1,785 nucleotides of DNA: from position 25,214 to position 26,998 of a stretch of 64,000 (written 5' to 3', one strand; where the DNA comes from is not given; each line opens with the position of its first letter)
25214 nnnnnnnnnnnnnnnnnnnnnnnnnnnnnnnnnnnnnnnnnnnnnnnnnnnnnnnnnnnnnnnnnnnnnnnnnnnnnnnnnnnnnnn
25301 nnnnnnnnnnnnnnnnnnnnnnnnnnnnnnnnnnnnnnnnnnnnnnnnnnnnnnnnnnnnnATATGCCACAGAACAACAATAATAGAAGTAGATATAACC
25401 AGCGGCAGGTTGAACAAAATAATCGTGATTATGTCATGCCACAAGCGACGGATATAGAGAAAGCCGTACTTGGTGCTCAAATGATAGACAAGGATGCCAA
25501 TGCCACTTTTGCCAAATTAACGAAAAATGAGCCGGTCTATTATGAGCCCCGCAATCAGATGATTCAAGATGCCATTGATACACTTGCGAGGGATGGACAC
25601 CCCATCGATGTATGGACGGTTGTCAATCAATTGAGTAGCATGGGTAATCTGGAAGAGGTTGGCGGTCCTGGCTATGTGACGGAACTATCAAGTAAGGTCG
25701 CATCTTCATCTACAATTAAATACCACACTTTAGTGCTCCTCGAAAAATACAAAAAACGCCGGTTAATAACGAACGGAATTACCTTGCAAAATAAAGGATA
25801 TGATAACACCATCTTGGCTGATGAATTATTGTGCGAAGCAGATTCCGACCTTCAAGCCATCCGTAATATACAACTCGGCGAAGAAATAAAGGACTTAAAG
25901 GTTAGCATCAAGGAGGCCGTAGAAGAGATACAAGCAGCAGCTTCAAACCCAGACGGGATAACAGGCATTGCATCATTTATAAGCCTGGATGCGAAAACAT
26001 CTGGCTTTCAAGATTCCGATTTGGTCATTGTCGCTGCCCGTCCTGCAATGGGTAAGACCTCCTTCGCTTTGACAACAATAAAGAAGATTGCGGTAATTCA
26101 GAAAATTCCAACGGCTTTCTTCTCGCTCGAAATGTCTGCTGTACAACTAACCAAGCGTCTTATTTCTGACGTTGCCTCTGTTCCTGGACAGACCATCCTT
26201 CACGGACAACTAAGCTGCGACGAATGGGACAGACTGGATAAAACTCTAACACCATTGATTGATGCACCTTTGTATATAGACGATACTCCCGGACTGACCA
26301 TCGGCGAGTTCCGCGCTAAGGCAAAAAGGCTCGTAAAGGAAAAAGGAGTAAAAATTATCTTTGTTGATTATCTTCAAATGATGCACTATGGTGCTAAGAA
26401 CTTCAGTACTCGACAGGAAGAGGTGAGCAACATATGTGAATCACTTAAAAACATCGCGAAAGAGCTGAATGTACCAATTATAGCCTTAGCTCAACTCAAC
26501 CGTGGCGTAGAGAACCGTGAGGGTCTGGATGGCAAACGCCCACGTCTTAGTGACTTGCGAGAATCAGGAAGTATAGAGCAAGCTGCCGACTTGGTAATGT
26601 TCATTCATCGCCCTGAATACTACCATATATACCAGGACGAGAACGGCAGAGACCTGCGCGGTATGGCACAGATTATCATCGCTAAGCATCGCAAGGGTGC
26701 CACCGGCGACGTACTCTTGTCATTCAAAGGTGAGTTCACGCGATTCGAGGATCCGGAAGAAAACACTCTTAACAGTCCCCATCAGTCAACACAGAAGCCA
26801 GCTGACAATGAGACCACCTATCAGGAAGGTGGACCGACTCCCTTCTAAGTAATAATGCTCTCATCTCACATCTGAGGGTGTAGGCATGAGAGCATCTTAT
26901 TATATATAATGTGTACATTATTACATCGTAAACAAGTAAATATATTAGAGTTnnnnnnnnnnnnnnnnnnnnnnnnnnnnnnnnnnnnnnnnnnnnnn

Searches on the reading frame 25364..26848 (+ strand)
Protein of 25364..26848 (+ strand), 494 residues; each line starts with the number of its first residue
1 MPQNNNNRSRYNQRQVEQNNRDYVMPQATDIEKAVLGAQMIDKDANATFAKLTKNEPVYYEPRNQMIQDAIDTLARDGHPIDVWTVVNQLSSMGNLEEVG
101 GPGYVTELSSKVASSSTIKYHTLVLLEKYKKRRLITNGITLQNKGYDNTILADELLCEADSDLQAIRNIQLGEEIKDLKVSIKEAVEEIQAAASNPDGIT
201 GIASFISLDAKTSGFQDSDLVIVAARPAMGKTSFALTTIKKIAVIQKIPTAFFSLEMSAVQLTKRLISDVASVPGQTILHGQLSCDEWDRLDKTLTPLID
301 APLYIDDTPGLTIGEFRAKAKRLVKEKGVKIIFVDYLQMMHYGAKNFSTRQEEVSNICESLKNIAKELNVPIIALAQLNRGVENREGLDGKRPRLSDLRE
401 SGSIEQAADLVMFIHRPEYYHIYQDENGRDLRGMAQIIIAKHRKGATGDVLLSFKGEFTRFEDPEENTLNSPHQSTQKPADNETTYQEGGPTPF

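Call 41: search_protein_families(library=phrogs, proteins=[window:25364-26848:+], max_evalue=0.001)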
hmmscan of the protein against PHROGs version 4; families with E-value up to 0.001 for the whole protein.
window:25364-26848:+ (494 aa): 8 families
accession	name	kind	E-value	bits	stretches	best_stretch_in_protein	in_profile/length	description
phrog_19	-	DNA, RNA and nucleotide metabolism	3e-94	318.1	1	15-474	149-589/621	DnaB-like replicative helicase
phrog_243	-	DNA, RNA and nucleotide metabolism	3.4e-49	168.2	1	187-467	8-271/273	DnaB-like replicative helicase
phrog_11530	-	unknown function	2.6e-38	132.7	1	302-474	5-169/184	-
phrog_239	-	DNA, RNA and nucleotide metabolism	2.2e-36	127.1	1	179-477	320-611/801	DNA primase/helicase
phrog_19347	-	unknown function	6e-15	56.4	1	398-463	1-78/79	-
phrog_5482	-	unknown function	6.3e-08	32.7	1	320-467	155-302/341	-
phrog_23150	-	unknown function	1e-06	29.5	1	28-238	8-214/217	-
phrog_3123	-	unknown function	0.0001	22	1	222-384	345-511/583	-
